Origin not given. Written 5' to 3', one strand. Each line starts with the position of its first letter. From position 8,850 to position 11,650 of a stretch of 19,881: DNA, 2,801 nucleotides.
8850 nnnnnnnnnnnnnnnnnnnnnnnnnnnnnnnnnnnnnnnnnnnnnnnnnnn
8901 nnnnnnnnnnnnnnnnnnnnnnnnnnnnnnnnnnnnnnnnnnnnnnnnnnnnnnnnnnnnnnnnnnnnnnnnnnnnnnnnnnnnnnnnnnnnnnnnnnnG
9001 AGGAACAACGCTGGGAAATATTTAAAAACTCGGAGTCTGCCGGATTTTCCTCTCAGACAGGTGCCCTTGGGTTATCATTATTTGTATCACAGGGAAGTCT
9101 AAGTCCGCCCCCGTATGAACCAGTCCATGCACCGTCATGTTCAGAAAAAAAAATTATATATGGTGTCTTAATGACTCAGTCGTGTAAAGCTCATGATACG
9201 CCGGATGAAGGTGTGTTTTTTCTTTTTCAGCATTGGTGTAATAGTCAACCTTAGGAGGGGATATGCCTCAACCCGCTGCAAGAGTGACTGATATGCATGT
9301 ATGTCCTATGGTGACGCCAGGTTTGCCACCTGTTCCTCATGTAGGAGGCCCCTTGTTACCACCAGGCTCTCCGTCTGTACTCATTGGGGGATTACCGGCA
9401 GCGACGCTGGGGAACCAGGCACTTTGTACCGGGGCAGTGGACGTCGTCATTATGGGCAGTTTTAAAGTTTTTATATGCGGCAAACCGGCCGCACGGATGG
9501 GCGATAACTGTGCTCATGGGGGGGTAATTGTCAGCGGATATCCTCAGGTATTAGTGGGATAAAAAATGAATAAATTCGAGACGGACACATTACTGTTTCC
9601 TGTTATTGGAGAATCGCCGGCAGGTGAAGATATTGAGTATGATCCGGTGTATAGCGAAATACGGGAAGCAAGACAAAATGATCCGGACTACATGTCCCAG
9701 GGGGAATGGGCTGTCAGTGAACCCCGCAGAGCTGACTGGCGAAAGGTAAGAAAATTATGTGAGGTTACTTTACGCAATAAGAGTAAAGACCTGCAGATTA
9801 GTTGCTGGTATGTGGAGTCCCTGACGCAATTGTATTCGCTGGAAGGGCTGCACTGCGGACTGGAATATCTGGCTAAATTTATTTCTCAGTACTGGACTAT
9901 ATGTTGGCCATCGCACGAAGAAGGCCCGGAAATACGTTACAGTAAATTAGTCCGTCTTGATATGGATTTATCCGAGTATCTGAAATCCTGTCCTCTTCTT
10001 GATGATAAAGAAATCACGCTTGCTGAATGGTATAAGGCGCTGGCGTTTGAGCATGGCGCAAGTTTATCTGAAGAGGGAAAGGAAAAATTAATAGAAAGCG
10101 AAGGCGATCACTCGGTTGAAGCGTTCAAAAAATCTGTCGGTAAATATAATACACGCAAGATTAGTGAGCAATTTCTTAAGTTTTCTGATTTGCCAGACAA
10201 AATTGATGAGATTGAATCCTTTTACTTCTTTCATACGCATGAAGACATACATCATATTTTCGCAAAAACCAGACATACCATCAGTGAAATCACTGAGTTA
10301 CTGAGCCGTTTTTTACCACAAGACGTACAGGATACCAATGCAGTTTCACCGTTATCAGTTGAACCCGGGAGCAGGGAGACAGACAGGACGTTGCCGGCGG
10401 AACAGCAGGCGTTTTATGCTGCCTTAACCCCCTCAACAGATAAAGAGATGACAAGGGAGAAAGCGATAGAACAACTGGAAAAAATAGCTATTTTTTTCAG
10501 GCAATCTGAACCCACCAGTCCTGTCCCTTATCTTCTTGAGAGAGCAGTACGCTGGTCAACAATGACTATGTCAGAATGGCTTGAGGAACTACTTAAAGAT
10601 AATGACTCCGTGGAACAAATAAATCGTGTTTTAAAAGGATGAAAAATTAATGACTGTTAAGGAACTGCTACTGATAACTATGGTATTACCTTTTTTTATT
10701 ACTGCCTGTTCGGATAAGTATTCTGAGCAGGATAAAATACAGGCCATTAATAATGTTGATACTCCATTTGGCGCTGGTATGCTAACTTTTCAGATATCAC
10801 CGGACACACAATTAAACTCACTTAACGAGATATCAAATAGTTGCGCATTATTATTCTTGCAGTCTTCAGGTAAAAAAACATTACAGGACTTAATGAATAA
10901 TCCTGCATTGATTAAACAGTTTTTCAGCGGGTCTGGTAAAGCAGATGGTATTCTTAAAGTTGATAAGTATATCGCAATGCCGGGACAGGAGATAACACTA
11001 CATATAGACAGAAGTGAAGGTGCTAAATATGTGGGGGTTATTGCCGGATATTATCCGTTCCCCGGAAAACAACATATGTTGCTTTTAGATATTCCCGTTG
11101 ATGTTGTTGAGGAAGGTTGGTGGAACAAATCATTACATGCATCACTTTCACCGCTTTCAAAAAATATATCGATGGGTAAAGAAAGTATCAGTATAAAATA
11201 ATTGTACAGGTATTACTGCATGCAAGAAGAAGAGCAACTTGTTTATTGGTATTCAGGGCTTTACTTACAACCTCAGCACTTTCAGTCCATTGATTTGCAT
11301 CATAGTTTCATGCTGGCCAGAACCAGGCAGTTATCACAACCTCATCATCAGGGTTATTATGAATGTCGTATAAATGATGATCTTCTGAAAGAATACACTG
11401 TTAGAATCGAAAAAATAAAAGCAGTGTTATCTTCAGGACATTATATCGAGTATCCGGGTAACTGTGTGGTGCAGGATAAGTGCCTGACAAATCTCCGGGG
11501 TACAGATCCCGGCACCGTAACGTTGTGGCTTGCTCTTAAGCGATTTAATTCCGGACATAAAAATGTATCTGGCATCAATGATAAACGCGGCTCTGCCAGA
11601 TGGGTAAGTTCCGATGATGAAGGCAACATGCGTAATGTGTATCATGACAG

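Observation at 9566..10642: Short TssA (358 aa) with canonical ImpA_N but a compact C-terminal region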

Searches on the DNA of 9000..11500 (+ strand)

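Call 10: search_dna_similar(query=window:9000-11500:+, collection=ecoli_genomes, mode=near, max_rows=15)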
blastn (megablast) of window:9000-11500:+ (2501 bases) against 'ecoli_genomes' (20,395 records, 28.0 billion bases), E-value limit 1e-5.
Records with a match: 94; places in all: 94; records where one place covers at least 80% of the query: 94.
Genomes with a match: 94 of 5426; with a place that covers at least 80% of the query: 94. Places per genome that has any: lowest 1, median 1, highest 1. On chromosomes: 51 places; on plasmids: 43.
Best place of each record, by identity: >=99% 13; 95-99% 3; 90-95% 14; 80-90% 64.
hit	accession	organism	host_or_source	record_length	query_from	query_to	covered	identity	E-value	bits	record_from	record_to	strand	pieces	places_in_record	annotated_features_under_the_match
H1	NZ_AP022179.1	Escherichia coli strain WP7-S17-ESBL-04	-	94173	1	2501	100%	100.0%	0e+0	4619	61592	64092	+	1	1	tssA: type VI secretion system protein TssA | type VI secretion lipoprotein TssJ | PAAR domain-containing protein | tssK: type VI secretion system baseplate subunit TssK | DUF6931 family protein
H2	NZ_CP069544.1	Escherichia coli strain FDAARGOS_1248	Homo sapiens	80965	1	2501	100%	100.0%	0e+0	4614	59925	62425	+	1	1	tssA: type VI secretion system protein TssA | type VI secretion lipoprotein TssJ | PAAR domain-containing protein | tssK: type VI secretion system baseplate subunit TssK | DUF6931 family protein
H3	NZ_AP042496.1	Escherichia coli strain OkiPb01678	bovine feces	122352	1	2501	100%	99.6%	0e+0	4564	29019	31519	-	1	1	tssA: type VI secretion system protein TssA | type VI secretion lipoprotein TssJ | PAAR domain-containing protein | tssK: type VI secretion system baseplate subunit TssK | DUF6931 family protein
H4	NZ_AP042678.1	Escherichia coli strain OkiPb01712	bovine feces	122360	1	2501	100%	99.6%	0e+0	4564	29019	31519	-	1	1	tssA: type VI secretion system protein TssA | type VI secretion lipoprotein TssJ | PAAR domain-containing protein | tssK: type VI secretion system baseplate subunit TssK | DUF6931 family protein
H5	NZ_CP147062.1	Escherichia coli strain JKHS016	hospital wastewater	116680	1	2501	100%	99.5%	0e+0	4553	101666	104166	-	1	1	tssA: type VI secretion system protein TssA | type VI secretion lipoprotein TssJ | PAAR domain-containing protein | tssK: type VI secretion system baseplate subunit TssK | DUF6931 family protein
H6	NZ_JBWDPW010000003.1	Escherichia coli strain HCP4S3_I4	Sus scrofa domesticus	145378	1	2501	100%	99.5%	0e+0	4553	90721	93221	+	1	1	tssA: type VI secretion system protein TssA | type VI secretion lipoprotein TssJ | PAAR domain-containing protein | tssK: type VI secretion system baseplate subunit TssK | DUF6931 family protein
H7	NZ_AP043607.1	Escherichia coli strain AST198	Homo sapiens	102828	1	2501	100%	99.5%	0e+0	4553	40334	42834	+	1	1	tssA: type VI secretion system protein TssA | type VI secretion lipoprotein TssJ | PAAR domain-containing protein | tssK: type VI secretion system baseplate subunit TssK | DUF6931 family protein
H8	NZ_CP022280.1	Escherichia coli strain STEC299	Marmota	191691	1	2501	100%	99.5%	0e+0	4547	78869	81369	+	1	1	tssA: type VI secretion system protein TssA | type VI secretion lipoprotein TssJ | PAAR domain-containing protein | tssK: type VI secretion system baseplate subunit TssK | DUF6931 family protein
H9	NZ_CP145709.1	Escherichia coli strain S1-CAM-01-A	Homo sapiens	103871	1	2501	100%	99.5%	0e+0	4547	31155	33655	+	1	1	tssA: type VI secretion system protein TssA | type VI secretion lipoprotein TssJ | PAAR domain-containing protein | tssK: type VI secretion system baseplate subunit TssK | DUF6931 family protein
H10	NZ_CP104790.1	Escherichia coli strain SHP24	swine faeces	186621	1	2501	100%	99.4%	0e+0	4542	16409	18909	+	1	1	tssA: type VI secretion system protein TssA | type VI secretion lipoprotein TssJ | PAAR domain-containing contractile injection system baseplate protein | tssK: type VI secretion system baseplate subunit TssK | DUF6931 family protein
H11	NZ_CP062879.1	Escherichia coli O157:H16 strain Res13-Lact-PEA12-26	Sus scrofa domesticus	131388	1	2501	100%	99.4%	0e+0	4536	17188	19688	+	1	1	tssA: type VI secretion system protein TssA | type VI secretion lipoprotein TssJ | PAAR domain-containing protein | tssK: type VI secretion system baseplate subunit TssK | DUF6931 family protein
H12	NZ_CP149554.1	Escherichia coli strain 1604D011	Sus scrofa domesticus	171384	1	2501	100%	99.4%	0e+0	4536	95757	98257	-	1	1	tssA: type VI secretion system protein TssA | type VI secretion lipoprotein TssJ | PAAR domain-containing protein | tssK: type VI secretion system baseplate subunit TssK | DUF6931 family protein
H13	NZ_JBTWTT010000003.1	Escherichia coli strain JMF1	Wildebeest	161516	1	2501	100%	99.4%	0e+0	4536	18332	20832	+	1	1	tssA: type VI secretion system protein TssA | type VI secretion lipoprotein TssJ | PAAR domain-containing protein | tssK: type VI secretion system baseplate subunit TssK | DUF6931 family protein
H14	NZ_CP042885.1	Escherichia coli O10:H32 strain NMBU-W12E19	surface water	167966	1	2500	100%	95.6%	0e+0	4002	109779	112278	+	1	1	tssA: type VI secretion system protein TssA | type VI secretion lipoprotein TssJ | PAAR domain-containing protein | tssK: type VI secretion system baseplate subunit TssK | DUF6931 family protein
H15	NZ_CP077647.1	Escherichia coli strain ST866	Homo sapiens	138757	1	2501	100%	95.1%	0e+0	3938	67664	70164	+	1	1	tssA: type VI secretion system protein TssA | type VI secretion lipoprotein TssJ | PAAR domain-containing protein | tssK: type VI secretion system baseplate subunit TssK | DUF6931 family protein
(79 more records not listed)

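Call 12: get_annotated_region(hit=H1, flank=14000)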
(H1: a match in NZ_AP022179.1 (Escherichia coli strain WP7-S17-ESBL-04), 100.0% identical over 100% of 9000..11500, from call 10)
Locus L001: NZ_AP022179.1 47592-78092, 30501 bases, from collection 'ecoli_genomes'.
description: Escherichia coli strain WP7-S17-ESBL-04 plasmid pWP7-S17-ESBL-04_2, complete sequence
organism: Escherichia coli strain WP7-S17-ESBL-04 (NCBI taxid 562)
replicon: plasmid pWP7-S17-ESBL-04_2; assembly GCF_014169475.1
host: -; source: -; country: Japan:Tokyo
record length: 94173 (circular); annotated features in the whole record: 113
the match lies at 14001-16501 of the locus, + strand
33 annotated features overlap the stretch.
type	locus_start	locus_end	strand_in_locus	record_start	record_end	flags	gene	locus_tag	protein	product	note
CDS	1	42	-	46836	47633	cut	traE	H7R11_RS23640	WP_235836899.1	conjugal transfer protein TraE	-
CDS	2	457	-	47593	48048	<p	pilV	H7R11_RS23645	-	shufflon system plasmid conjugative transfer pilus tip adhesin PilV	incomplete; partial in the middle of a contig; missing C-terminus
CDS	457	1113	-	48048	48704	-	-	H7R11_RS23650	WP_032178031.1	prepilin peptidase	-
CDS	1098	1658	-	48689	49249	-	-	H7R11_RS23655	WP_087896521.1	lytic transglycosylase domain-containing protein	-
CDS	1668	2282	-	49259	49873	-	-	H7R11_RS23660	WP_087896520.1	type 4 pilus major pilin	-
CDS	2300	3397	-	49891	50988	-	-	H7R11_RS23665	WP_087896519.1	type II secretion system F family protein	-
CDS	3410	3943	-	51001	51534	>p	-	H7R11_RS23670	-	ATPase, T2SS/T4P/T4SS family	incomplete; partial in the middle of a contig; missing N-terminus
CDS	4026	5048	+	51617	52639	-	istA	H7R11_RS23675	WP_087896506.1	IS21-like element IS100 family transposase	-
CDS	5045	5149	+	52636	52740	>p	-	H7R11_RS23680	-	IS21-like element ISSen3 family helper ATPase IstB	incomplete; partial in the middle of a contig; missing C-terminus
CDS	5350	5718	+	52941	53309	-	-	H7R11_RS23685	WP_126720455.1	hypothetical protein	-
CDS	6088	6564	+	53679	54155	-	tssB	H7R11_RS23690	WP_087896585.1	type VI secretion system contractile sheath small subunit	-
CDS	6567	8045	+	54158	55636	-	tssC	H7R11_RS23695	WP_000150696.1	type VI secretion system contractile sheath large subunit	-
CDS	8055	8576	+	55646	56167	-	-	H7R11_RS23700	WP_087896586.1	type VI secretion protein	-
CDS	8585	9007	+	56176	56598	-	-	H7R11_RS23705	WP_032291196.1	lysozyme family protein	-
CDS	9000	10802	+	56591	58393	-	tssF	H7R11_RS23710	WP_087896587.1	type VI secretion system baseplate subunit TssF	-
CDS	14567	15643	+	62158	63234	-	tssA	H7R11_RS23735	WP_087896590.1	type VI secretion system protein TssA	-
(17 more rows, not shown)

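Call 44: search_dna_similar(query=L001:26163-27314:+, collection=ecoli_genomes, mode=near, max_rows=60)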
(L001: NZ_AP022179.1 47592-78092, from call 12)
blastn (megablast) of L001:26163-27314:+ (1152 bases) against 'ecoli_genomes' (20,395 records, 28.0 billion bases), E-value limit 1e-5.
Records with a match: 32; places in all: 33; records where one place covers at least 80% of the query: 30.
Genomes with a match: 32 of 5426; with a place that covers at least 80% of the query: 30. Places per genome that has any: lowest 1, median 1, highest 2. On chromosomes: 6 places; on plasmids: 27.
Best place of each record, by identity: >=99% 2; 95-99% 1; 90-95% 13; 80-90% 16.
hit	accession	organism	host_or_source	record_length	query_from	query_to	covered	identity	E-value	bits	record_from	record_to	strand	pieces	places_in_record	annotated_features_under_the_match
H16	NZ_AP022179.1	Escherichia coli strain WP7-S17-ESBL-04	-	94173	1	1152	100%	100.0%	0e+0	2128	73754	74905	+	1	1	VasL domain-containing protein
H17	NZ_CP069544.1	Escherichia coli strain FDAARGOS_1248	Homo sapiens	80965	1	1152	100%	100.0%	0e+0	2128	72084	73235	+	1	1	VasL domain-containing protein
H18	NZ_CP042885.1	Escherichia coli O10:H32 strain NMBU-W12E19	surface water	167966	1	1152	100%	98.0%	0e+0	2001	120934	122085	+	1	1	VasL domain-containing protein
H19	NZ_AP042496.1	Escherichia coli strain OkiPb01678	bovine feces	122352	1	1124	98%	93.1%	0e+0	1644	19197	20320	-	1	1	VasL domain-containing protein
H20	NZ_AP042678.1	Escherichia coli strain OkiPb01712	bovine feces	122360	1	1124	98%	93.1%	0e+0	1644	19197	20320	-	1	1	VasL domain-containing protein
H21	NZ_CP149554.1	Escherichia coli strain 1604D011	Sus scrofa domesticus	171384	1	1124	98%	92.9%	0e+0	1633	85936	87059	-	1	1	VasL domain-containing protein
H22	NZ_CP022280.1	Escherichia coli strain STEC299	Marmota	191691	1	1115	97%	93.5%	0e+0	1655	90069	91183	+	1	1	VasL domain-containing protein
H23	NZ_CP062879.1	Escherichia coli O157:H16 strain Res13-Lact-PEA12-26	Sus scrofa domesticus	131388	1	1115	97%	93.3%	0e+0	1644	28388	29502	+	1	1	type VI secretion system ImpA family N-terminal domain-containing ...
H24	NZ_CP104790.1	Escherichia coli strain SHP24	swine faeces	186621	1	1115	97%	93.3%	0e+0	1644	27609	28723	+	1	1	type VI secretion system ImpA family N-terminal domain-containing ...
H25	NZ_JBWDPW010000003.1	Escherichia coli strain HCP4S3_I4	Sus scrofa domesticus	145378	1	1115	97%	93.3%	0e+0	1644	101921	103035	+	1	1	type VI secretion system ImpA family N-terminal domain-containing ...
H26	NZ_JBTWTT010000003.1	Escherichia coli strain JMF1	Wildebeest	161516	1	1115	97%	93.3%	0e+0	1644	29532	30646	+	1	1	type VI secretion system ImpA family N-terminal domain-containing ...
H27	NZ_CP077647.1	Escherichia coli strain ST866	Homo sapiens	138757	1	1152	100%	90.3%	0e+0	1506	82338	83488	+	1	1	type VI secretion system ImpA family N-terminal domain-containing ...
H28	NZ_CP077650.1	Escherichia coli strain ST865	Homo sapiens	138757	1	1152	100%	90.3%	0e+0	1506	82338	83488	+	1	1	VasL domain-containing protein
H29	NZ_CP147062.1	Escherichia coli strain JKHS016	hospital wastewater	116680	1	1113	97%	92.8%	0e+0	1613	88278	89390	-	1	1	VasL domain-containing protein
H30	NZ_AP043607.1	Escherichia coli strain AST198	Homo sapiens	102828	1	1113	97%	92.8%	0e+0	1613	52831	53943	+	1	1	VasL domain-containing protein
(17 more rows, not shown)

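Call 58: search_dna_similar(query=window:9566-10642:+, collection=ecoli_genomes, mode=distant, max_rows=60, rows=spread)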
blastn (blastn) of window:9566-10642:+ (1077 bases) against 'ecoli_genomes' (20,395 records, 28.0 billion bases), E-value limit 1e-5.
Records with a match: 158; places in all: 158; records where one place covers at least 80% of the query: 103.
Genomes with a match: 158 of 5426; with a place that covers at least 80% of the query: 103. Places per genome that has any: lowest 1, median 1, highest 1. On chromosomes: 51 places; on plasmids: 107.
Best place of each record, by identity: >=99% 13; 95-99% 3; 90-95% 13; 80-90% 70; 60-80% 59.
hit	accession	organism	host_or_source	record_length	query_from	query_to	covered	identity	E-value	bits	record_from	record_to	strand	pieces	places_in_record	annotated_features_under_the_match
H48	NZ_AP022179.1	Escherichia coli strain WP7-S17-ESBL-04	-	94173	1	1077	100%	100.0%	0e+0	1943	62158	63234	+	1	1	tssA: type VI secretion system protein TssA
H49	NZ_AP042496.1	Escherichia coli strain OkiPb01678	bovine feces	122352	1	1077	100%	99.6%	0e+0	1925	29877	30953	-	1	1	tssA: type VI secretion system protein TssA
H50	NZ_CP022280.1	Escherichia coli strain STEC299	Marmota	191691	1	1077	100%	99.5%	0e+0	1920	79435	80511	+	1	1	tssA: type VI secretion system protein TssA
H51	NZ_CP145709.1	Escherichia coli strain S1-CAM-01-A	Homo sapiens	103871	1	1077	100%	99.5%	0e+0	1920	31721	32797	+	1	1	tssA: type VI secretion system protein TssA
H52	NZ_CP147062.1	Escherichia coli strain JKHS016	hospital wastewater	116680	1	1077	100%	99.4%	0e+0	1916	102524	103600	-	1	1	tssA: type VI secretion system protein TssA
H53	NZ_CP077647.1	Escherichia coli strain ST866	Homo sapiens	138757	1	1077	100%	96.4%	0e+0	1767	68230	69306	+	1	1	tssA: type VI secretion system protein TssA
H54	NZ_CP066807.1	Escherichia coli strain TCM3e1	Homo sapiens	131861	1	1077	100%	90.4%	0e+0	1478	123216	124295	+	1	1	tssA: type VI secretion system protein TssA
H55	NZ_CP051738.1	Escherichia coli strain SCU-105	Homo sapiens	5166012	1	1077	100%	90.3%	0e+0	1473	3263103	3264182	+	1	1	tssA: type VI secretion system protein TssA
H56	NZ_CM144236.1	Escherichia coli strain O17_K12a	Homo sapiens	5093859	1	1077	100%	90.3%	0e+0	1473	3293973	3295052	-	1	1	tssA: type VI secretion system protein TssA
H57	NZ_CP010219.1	Escherichia coli strain M18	mouse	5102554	1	1077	100%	90.1%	0e+0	1461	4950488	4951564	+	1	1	tssA: type VI secretion system protein TssA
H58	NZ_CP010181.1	Escherichia coli strain M1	mouse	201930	1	1077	100%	90.1%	0e+0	1461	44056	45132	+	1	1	tssA: type VI secretion system protein TssA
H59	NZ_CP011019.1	Escherichia coli strain CI5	Homo sapiens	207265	1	1077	100%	90.0%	0e+0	1452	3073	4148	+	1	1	tssA: type VI secretion system protein TssA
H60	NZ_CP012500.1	Escherichia coli strain 09-00049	lettuce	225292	1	1073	100%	87.9%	0e+0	1350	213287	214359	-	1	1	tssA: type VI secretion system protein TssA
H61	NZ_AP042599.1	Escherichia coli strain OkiPb01701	bovine feces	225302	1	1073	100%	87.9%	0e+0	1350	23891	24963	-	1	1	tssA: type VI secretion system protein TssA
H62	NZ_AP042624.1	Escherichia coli strain OkiPb01704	bovine feces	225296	1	1073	100%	87.9%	0e+0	1350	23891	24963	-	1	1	tssA: type VI secretion system protein TssA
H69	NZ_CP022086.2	Escherichia coli O104:H4 strain FDAARGOS_348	Homo sapiens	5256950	1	1077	100%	87.0%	0e+0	1310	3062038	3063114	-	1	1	tssA: type VI secretion system protein TssA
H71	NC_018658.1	Escherichia coli O104:H4 str. 2011C-3493 strain 2011C-3493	-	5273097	1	1077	100%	87.0%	0e+0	1310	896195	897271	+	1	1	tssA: type VI secretion system protein TssA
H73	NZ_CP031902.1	Escherichia coli O104:H4 strain FWSEC0009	Homo sapiens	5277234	1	1077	100%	87.0%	0e+0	1310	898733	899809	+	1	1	tssA: type VI secretion system protein TssA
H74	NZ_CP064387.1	Escherichia coli O104:H4 strain PartB-EcoliO104H4-RM8376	missing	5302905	1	1077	100%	87.0%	0e+0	1310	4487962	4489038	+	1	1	tssA: type VI secretion system protein TssA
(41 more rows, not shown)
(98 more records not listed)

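Call 59: get_annotated_region(hit=H71, flank=14000)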
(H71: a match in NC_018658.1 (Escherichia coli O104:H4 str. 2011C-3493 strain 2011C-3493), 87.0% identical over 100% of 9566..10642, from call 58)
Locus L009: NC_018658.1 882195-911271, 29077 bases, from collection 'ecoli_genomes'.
description: Escherichia coli O104:H4 str. 2011C-3493, complete sequence
organism: Escherichia coli O104:H4 str. 2011C-3493 strain 2011C-3493 (NCBI taxid 1133852)
replicon: chromosome; assembly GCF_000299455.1
host: -; source: -; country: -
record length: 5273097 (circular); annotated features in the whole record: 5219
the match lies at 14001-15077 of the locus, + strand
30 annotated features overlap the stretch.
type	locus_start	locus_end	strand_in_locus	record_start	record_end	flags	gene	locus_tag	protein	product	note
CDS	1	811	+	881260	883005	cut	-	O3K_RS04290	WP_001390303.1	3'-5' exonuclease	-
CDS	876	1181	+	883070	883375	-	-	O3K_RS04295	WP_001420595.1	hypothetical protein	-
CDS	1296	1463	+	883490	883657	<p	-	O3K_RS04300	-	IbrB-like domain-containing protein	incomplete; partial in the middle of a contig; missing N-terminus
CDS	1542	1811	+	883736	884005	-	-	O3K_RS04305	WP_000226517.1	PerC family transcriptional regulator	-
CDS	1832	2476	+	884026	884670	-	-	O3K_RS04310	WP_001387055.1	hypothetical protein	-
CDS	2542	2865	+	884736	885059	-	-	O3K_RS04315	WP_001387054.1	hypothetical protein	-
CDS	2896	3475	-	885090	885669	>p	-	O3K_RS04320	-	integrase core domain-containing protein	frameshifted; incomplete; partial in the middle of a contig; missing N-terminus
CDS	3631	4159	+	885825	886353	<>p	-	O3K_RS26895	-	beta-ketoacyl synthase N-terminal-like domain-containing protein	frameshifted; incomplete; partial in the middle of a contig; missing N-terminus and C-terminus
CDS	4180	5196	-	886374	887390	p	-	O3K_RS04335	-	IS630 family transposase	frameshifted; internal stop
CDS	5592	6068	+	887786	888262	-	tssB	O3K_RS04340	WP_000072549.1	type VI secretion system contractile sheath small subunit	-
CDS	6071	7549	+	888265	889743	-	tssC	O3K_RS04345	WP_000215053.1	type VI secretion system contractile sheath large subunit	-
CDS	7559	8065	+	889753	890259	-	aaiC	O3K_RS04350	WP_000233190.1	type VI secretion system protein AaiC/Hcp2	-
CDS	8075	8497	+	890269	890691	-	-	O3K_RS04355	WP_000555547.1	hypothetical protein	-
CDS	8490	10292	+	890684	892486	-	tssF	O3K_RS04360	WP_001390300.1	type VI secretion system baseplate subunit TssF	-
CDS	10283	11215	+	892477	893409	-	tssG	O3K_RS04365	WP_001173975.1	type VI secretion system baseplate subunit TssG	-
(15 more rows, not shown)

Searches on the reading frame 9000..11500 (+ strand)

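Call 42: search_protein_families(proteins=[L001:26163-27311:+, L001:27480-27992:+], library=ncbifam, max_evalue=1)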
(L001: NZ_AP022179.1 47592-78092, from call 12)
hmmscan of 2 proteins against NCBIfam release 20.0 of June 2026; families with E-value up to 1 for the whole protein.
L001:26163-27311:+ (383 aa): 1 family
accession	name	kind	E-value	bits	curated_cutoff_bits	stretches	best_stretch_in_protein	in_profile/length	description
TIGR03362.1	VI_chp_7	equivalog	2.4e-05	23.6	230.1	1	13-182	16-185/476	type VI secretion system protein TssA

L001:27480-27992:+ (171 aa): 0 families

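Call 43: profile_search(protein=L001:26163-27311:+)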
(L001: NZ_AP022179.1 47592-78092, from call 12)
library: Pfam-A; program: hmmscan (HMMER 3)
A. the first sequence (383 residues): domains with independent E <= 10: 3; with E <= 0.001: 2
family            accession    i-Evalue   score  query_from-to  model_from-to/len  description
VasL              PF12486.13    5.3e-08    33.4     278-365        55-141/147  Type VI secretion system, EvfB, or VasL
ImpA_N            PF06812.17    9.8e-06    26.1      14-112        12-116/119  ImpA, N-terminal, type VI secretion system
CorA              PF01544.23      0.012    15.3     260-373       103-214/292  CorA-like Mg2+ transporter protein

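Call 63: search_solved_structures(query=L001:26163-27311:+, max_evalue=1)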
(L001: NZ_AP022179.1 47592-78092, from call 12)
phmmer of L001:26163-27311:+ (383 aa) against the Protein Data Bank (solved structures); distinct sequences matched with E-value up to 1: 0.
